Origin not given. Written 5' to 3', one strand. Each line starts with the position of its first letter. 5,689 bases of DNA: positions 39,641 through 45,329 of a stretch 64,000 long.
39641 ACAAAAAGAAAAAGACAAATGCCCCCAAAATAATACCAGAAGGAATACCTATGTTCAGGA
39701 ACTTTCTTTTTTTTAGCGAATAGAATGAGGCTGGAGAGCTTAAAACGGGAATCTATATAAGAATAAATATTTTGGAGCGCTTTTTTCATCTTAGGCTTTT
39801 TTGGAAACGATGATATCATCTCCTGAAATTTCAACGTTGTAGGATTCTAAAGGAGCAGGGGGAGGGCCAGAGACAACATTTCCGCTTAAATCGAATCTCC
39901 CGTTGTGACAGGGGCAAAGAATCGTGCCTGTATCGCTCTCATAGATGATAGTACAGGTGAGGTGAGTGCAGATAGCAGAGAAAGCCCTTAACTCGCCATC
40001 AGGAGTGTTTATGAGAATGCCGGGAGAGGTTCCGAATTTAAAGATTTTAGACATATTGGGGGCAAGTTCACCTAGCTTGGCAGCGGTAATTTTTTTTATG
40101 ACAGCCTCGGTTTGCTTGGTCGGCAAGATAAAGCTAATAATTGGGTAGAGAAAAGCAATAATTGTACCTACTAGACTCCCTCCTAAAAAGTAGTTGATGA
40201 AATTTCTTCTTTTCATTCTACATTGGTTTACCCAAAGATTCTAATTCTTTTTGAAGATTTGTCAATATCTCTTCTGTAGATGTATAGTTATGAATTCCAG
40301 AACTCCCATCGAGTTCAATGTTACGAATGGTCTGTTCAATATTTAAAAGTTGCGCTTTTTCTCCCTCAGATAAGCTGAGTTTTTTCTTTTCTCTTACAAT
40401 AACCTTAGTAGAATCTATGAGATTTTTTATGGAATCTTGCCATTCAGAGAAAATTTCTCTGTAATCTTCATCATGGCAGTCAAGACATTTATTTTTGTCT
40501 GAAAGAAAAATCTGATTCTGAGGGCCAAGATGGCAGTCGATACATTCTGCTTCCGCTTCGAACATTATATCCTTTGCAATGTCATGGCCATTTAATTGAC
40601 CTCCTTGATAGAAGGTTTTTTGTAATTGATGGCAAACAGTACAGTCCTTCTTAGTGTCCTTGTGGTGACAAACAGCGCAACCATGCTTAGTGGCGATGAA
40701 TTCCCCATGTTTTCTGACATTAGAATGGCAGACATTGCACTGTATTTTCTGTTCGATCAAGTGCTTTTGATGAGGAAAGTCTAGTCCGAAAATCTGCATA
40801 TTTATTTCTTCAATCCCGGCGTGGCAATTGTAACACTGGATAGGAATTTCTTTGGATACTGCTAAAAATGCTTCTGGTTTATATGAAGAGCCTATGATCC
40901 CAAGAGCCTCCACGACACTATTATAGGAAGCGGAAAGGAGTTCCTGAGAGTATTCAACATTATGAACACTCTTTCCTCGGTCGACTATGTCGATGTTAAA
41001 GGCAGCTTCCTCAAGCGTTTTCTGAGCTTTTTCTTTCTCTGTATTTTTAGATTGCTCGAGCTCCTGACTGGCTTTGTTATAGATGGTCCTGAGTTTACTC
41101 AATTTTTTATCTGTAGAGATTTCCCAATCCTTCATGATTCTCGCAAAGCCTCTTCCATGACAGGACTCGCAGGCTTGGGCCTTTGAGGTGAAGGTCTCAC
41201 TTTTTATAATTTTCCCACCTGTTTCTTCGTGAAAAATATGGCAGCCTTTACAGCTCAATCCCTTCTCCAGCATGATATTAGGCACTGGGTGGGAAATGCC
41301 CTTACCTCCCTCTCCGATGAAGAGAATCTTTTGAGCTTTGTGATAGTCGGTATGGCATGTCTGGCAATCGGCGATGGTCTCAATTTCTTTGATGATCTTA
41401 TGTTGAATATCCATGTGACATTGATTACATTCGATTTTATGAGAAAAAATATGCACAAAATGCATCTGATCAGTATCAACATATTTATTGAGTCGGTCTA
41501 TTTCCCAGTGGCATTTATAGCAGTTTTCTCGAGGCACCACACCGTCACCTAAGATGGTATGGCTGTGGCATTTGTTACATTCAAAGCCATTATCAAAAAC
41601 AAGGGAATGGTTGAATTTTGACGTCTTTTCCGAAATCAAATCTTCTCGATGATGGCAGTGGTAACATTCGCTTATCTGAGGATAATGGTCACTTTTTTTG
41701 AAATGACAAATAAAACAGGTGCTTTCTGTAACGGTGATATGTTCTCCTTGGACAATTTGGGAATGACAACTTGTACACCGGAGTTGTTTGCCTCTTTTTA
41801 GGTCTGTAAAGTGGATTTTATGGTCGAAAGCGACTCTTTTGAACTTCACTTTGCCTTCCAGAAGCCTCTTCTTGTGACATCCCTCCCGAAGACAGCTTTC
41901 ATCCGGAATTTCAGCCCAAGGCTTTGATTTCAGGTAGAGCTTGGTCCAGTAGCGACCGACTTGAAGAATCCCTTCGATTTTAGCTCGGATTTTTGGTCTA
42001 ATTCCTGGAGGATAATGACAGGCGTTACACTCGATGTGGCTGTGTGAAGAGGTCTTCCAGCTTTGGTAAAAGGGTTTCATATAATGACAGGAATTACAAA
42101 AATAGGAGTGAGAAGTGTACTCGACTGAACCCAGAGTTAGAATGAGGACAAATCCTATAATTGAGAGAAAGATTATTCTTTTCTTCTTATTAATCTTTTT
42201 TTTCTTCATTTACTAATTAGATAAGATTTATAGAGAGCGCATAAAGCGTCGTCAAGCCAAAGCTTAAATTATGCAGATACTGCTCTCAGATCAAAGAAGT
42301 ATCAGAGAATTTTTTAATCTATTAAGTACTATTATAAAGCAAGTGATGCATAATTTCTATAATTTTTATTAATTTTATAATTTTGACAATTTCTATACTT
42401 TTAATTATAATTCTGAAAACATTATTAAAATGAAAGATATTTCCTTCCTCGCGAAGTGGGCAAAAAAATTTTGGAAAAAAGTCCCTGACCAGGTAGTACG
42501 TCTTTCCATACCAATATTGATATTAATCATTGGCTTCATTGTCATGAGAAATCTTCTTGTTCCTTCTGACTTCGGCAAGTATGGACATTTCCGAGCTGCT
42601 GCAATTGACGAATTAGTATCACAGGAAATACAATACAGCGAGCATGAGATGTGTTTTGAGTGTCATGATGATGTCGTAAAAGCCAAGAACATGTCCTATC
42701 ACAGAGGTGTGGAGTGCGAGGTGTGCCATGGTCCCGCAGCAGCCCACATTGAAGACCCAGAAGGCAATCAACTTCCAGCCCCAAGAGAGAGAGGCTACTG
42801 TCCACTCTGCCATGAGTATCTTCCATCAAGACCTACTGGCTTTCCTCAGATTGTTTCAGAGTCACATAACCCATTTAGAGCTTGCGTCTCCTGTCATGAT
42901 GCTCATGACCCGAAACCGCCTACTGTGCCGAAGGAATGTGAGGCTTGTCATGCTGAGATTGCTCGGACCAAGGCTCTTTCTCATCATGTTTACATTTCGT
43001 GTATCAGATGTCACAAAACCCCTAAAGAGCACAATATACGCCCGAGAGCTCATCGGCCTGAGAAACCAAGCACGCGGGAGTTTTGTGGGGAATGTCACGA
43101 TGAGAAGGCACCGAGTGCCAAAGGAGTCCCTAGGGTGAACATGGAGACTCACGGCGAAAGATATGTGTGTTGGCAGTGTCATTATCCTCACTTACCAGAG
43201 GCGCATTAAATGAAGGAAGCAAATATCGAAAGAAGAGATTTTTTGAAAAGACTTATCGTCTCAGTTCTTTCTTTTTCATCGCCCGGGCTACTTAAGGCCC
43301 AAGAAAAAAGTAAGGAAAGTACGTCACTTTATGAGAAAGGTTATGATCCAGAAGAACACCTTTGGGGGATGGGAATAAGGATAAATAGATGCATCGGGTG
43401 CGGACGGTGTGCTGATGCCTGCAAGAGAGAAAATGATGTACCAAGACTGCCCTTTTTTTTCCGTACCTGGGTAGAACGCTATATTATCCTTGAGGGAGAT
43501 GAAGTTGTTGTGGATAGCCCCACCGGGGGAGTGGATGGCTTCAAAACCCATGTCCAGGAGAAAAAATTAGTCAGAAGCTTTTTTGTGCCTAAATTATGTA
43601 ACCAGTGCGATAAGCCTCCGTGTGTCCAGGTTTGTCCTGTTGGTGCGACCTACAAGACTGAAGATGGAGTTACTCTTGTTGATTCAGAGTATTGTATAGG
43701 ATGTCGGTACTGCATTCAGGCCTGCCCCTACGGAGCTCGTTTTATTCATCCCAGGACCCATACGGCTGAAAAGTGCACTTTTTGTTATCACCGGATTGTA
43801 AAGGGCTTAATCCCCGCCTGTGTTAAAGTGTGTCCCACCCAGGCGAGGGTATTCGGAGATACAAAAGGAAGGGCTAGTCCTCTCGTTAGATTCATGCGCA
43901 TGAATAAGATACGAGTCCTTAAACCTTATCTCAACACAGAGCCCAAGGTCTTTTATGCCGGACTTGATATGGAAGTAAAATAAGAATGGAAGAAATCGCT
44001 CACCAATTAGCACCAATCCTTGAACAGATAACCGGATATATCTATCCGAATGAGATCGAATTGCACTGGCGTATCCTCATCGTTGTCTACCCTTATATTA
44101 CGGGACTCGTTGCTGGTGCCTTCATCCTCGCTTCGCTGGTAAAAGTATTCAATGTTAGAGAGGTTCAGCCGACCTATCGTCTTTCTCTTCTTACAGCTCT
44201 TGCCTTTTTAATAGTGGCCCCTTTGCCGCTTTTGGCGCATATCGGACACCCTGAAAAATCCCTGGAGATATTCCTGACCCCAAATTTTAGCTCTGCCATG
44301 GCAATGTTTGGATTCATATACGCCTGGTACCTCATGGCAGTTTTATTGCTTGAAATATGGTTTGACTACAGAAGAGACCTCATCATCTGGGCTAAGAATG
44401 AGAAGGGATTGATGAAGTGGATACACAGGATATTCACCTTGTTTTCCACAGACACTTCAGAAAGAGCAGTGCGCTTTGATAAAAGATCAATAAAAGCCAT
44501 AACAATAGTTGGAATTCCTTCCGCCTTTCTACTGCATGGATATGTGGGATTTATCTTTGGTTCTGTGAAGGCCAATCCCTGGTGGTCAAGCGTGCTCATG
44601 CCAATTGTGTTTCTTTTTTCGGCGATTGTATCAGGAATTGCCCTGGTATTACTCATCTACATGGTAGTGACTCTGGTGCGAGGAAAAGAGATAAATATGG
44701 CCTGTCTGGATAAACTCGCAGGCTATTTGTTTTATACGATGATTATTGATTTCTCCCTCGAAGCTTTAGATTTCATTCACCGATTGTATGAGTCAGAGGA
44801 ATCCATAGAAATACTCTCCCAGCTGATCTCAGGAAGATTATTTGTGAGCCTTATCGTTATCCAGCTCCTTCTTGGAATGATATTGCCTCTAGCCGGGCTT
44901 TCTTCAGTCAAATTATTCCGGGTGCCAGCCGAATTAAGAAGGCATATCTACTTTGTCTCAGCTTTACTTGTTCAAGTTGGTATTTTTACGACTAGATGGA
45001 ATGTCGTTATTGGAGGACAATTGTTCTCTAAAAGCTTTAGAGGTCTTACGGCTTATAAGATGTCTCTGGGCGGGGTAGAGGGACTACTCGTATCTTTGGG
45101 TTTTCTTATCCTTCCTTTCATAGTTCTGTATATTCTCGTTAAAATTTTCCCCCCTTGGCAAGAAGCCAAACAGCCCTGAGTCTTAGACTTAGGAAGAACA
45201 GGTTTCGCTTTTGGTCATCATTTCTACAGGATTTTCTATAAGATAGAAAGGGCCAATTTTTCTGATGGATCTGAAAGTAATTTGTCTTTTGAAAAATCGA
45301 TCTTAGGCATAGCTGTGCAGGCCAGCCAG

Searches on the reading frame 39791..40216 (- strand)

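Call 52: search_protein_families(library=pfam, proteins=[window:39791-40216:-], max_evalue=0.001)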
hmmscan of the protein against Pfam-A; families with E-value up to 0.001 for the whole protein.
window:39791-40216:- (141 aa): 3 families
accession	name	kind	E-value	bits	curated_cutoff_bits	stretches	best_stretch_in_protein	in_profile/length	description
PF00355.32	Rieske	-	1.9e-14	53.8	20.3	1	45-126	5-87/88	Rieske [2Fe-2S] domain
PF25471.1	TM_PetC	-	1.3e-07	31.7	37.1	1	1-35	7-41/48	Iron-sulfur subunit PetC transmembrane anchor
PF13806.12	Rieske_2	-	0.00055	20.3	27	1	46-137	6-103/104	Rieske-like [2Fe-2S] domain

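Call 53: search_protein_families(library=ncbifam, proteins=[window:39791-40216:-], max_evalue=0.001)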
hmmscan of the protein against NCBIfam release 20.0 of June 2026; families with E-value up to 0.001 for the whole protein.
window:39791-40216:- (141 aa): 10 families
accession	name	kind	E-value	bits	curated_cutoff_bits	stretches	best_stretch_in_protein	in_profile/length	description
NF045928.1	Cytb6fFeSPetC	equivalog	5.1e-22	78.1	250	1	1-137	12-163/179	cytochrome b6-f complex iron-sulfur subunit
NF010001.0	PRK13474.1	subfamily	1.7e-21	76.4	154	1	1-139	12-163/178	cytochrome b6-f complex iron-sulfur subunit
TIGR01416.1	Rieske_proteo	equivalog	2.3e-16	60.3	97.4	1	79-136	112-173/176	ubiquinol-cytochrome c reductase iron-sulfur subunit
NF050121.1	bc1_QcrA_actin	exception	5.5e-13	49.1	275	1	74-133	238-300/319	cytochrome bc1 complex Rieske iron-sulfur subunit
NF041174.1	SDX_Thmprot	equivalog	1.3e-09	38.2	170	1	59-126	19-91/109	sulredoxin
TIGR02694.1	arsenite_ox_S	equivalog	3.6e-09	36.6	95.65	1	71-130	46-107/129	arsenate reductase (azurin) small subunit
NF042948.2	3PPDioc_HcaC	equivalog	1.5e-07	31.6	150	1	42-138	3-101/105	3-phenylpropionate/cinnamic acid dioxygenase ferredoxin subunit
NF007422.0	PRK09965.1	equivalog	1.8e-07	31.1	113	1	44-138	5-99/106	bifunctional 3-phenylpropionate/cinnamic acid dioxygenase ferredoxin subunit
TIGR02377.1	MocE_fam_FeS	subfamily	0.00014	21.9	136.15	1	67-137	27-99/101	MocE family 2Fe-2S type ferredoxin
NF041683.1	ant_diox_AndAb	equivalog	0.00025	21.2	150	1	68-137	27-98/100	anthranilate 1,2-dioxygenase ferredoxin subunit AndAb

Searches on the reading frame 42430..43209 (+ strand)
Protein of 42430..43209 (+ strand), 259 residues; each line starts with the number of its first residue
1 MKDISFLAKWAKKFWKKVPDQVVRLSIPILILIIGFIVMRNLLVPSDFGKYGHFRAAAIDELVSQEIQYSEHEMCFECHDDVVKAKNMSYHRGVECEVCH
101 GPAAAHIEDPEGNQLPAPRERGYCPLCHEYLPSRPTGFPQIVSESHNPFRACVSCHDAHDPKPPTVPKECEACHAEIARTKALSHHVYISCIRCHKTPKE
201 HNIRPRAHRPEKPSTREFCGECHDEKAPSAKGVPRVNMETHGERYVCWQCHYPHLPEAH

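Call 52: search_protein_families(library=pfam, proteins=[window:42430-43209:+], max_evalue=0.001)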
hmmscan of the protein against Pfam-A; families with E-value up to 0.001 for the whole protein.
window:42430-43209:+ (259 aa): 5 families
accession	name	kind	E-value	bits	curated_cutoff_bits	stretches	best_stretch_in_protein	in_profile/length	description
PF14522.11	Cytochrome_C7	-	9.8e-11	41.8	24.8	1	122-174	14-66/67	Cytochrome c7 and related cytochrome c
PF14537.11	Cytochrom_c3_2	-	5.5e-09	36.8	25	1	91-174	4-78/79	Cytochrome c3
PF09699.15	Paired_CXXCH_1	-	2.9e-06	27.3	20.6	0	191-227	9-40/41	Doubled CXXCH motif (Paired_CXXCH_1)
PF22113.1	Mtrc-MtrF_II-IV_dom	-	8.8e-05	22.5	30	0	72-160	6-92/176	Outer membrane cytochrome MtrC/MtrF-like, domains II/IV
PF13435.11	Cytochrome_C554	-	0.00089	20.6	20.8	1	64-101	40-84/84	Cytochrome c554 and c-prime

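Call 53: search_protein_families(library=ncbifam, proteins=[window:42430-43209:+], max_evalue=0.001)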
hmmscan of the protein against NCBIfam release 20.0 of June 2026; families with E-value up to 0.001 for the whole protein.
window:42430-43209:+ (259 aa): 6 families
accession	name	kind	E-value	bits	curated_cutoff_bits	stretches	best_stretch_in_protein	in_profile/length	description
NF041028.1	decahem_GSU2203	exception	1.1e-08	34.7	325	1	60-227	24-211/317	GSU2203 family decaheme c-type cytochrome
NF041198.1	UshA_like_PCGU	equivalog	3.3e-07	29.2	275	1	56-129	428-509/519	UshA-like (seleno)protein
TIGR03508.1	decahem_SO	subfamily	8.7e-07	28.7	192.2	1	74-254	4-199/258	DmsE family decaheme c-type cytochrome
NF045713.1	CxxCH_16_HmcA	equivalog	2.6e-05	23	400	1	124-203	321-394/541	sulfate respiration complex hexadecaheme cytochrome HmcA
TIGR01905.1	paired_CXXCH_1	subfamily_domain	0.00019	21.3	25.2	0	146-160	1-17/41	doubled CXXCH domain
TIGR04257.1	nanowire_3heme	domain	0.0003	20.9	40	0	184-227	19-62/75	c(7)-type cytochrome triheme domain-containing protein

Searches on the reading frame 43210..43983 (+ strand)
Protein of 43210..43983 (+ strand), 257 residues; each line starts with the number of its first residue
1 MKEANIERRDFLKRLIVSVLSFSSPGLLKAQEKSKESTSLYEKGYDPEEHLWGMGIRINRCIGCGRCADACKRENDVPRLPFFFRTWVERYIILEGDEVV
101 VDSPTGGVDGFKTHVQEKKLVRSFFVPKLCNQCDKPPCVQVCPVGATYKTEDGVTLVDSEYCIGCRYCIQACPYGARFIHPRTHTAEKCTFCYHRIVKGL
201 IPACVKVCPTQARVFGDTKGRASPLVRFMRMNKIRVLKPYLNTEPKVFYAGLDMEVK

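Call 52: search_protein_families(library=pfam, proteins=[window:43210-43983:+], max_evalue=0.001)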
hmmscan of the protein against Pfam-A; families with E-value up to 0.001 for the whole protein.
window:43210-43983:+ (257 aa): 14 families
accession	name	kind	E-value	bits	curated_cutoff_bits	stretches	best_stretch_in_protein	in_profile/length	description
PF13247.11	Fer4_11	-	1.2e-26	93.2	26.2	1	122-217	2-99/100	4Fe-4S dicluster domain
PF12838.12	Fer4_7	-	7.5e-22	78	27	3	60-146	1-52/52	4Fe-4S dicluster domain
PF00037.32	Fer4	-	1.1e-14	54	21.1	2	157-176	3-22/24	4Fe-4S binding domain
PF12837.12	Fer4_6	-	2.1e-13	50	25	1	157-176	4-23/24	4Fe-4S binding domain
PF13237.11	Fer4_10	-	5e-13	49.2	25.5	2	126-173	5-53/53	4Fe-4S dicluster domain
PF13187.11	Fer4_9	-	6.9e-13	48.9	27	2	161-212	1-51/52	4Fe-4S dicluster domain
PF12797.12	Fer4_2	-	2.1e-10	40.3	24.5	2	155-174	3-22/22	4Fe-4S binding domain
PF12798.12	Fer4_3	-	1.5e-09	38.4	27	0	162-176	1-15/15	4Fe-4S binding domain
PF25160.1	LdpA_Fe-S-bd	-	3.8e-09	36.6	27.6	1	132-175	4-41/49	LdpA Fe-S cluster-binding domain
PF13484.11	Fer4_16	-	1.4e-08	35.8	30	0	162-181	2-20/66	4Fe-4S double cluster binding domain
PF13534.11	Fer4_17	-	7.2e-07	30.1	22.2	0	57-72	42-57/61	4Fe-4S dicluster domain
PF13183.11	Fer4_8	-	2e-06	28.7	27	1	58-145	2-67/68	4Fe-4S dicluster domain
PF12800.12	Fer4_4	-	6.9e-06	26.4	24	0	59-72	2-15/17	4Fe-4S binding domain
PF14697.11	Fer4_21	-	2.2e-05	24.9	35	0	129-174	7-53/59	4Fe-4S dicluster domain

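Call 53: search_protein_families(library=ncbifam, proteins=[window:43210-43983:+], max_evalue=0.001)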
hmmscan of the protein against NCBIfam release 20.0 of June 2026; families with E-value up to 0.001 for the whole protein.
window:43210-43983:+ (257 aa): 57 families (the best 25 are shown)
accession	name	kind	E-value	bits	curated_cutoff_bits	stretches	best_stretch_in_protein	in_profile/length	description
NF011569.0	PRK14993.1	equivalog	4e-61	206.6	416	2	110-253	80-225/244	tetrathionate reductase subunit TtrB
NF045797.1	DsrO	equivalog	4.6e-53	180.1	200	2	112-250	85-234/235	sulfate reduction electron transfer complex DsrMKJOP subunit DsrO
NF041715.1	arsenate_red_ArrB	equivalog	5.7e-44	150.4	450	3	183-249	158-224/233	arsenate respiratory reductase iron-sulfur subunit ArrB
TIGR03149.1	cyt_nit_nrfC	equivalog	6.7e-42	143.4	377.6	1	125-249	89-215/225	cytochrome c nitrite reductase Fe-S protein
TIGR03478.1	DMSO_red_II_bet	subfamily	6.6e-35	120.6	480.7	1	124-250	125-253/321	DMSO reductase family type II enzyme, iron-sulfur subunit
NF008134.0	PRK10882.1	equivalog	3.4e-31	108.5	263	1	6-219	2-209/329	hydrogenase 2 operon protein HybA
TIGR02951.1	DMSO_dmsB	equivalog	1.5e-30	106.3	214.1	1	55-218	5-153/161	DMSO/selenate family reductase complex B subunit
NF045715.1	sulf_resp_HmcB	equivalog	1.9e-30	106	420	1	8-218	2-198/307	sulfate respiration complex iron-sulfur protein HmcB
NF042979.1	EthbenzDh_ebdB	equivalog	1.3e-29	103.2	740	1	124-249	147-274/354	ethylbenzene dehydrogenase subunit beta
NF041782.1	mnquin_red_QrcC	equivalog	7.3e-27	94.6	400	3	124-178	59-117/239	menaquinone reductase iron-sulfur cluster-binding subunit QrcC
TIGR01582.1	FDH-beta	equivalog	1.7e-26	93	334.7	1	56-217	26-181/283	formate dehydrogenase subunit beta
TIGR01660.1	narH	equivalog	2.1e-22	79.2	524.05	1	124-216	177-270/492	nitrate reductase subunit beta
NF038355.1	FDH3_beta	equivalog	2.2e-21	76.7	240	1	129-192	53-121/180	formate dehydrogenase FDH3 subunit beta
NF007382.0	PRK09898.1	equivalog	3.1e-19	69.3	213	1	59-210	66-195/208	ferredoxin-like protein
NF009451.0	PRK12809.1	equivalog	1.1e-16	60.3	1154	1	127-233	53-152/639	formate-dependent uric acid utilization protein YgfT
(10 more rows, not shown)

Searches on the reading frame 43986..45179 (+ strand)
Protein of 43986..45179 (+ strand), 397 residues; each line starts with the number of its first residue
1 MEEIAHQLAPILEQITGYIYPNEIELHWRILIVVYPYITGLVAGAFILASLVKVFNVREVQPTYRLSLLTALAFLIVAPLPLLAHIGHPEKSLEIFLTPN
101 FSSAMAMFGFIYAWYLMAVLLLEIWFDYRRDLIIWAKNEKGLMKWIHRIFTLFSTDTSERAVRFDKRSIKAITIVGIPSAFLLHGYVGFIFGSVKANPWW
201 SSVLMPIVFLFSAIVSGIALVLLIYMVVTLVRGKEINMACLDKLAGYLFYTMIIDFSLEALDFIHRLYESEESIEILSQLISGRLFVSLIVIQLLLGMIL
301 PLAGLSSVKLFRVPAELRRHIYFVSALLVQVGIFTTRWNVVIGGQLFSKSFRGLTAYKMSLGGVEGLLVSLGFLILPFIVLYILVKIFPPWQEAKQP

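Call 3: search_protein_families(library=ncbifam, proteins=[window:43986-45179:+], max_evalue=0.01)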
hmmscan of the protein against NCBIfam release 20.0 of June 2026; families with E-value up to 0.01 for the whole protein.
window:43986-45179:+ (397 aa): 3 families
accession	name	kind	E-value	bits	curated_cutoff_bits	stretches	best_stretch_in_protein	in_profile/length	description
TIGR03148.1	cyt_nit_nrfD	equivalog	3.4e-14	52.8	347.6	1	26-346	8-313/316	cytochrome c nitrite reductase subunit NrfD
NF045798.1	DsrP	equivalog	2.5e-09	37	350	1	166-285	147-259/346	sulfate reduction electron transfer complex DsrMKJOP subunit DsrP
NF008133.1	PRK10881.1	equivalog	2.4e-07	30.6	450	1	38-390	61-373/377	Ni/Fe-hydrogenase cytochrome b subunit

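Call 4: search_protein_families(library=pfam, proteins=[window:43986-45179:+], max_evalue=0.01)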
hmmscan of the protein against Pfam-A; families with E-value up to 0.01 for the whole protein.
window:43986-45179:+ (397 aa): 1 family
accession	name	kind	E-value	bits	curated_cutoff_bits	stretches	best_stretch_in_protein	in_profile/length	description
PF03916.19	NrfD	-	3.2e-39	135.8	25.8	1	26-347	9-311/313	Polysulphide reductase, NrfD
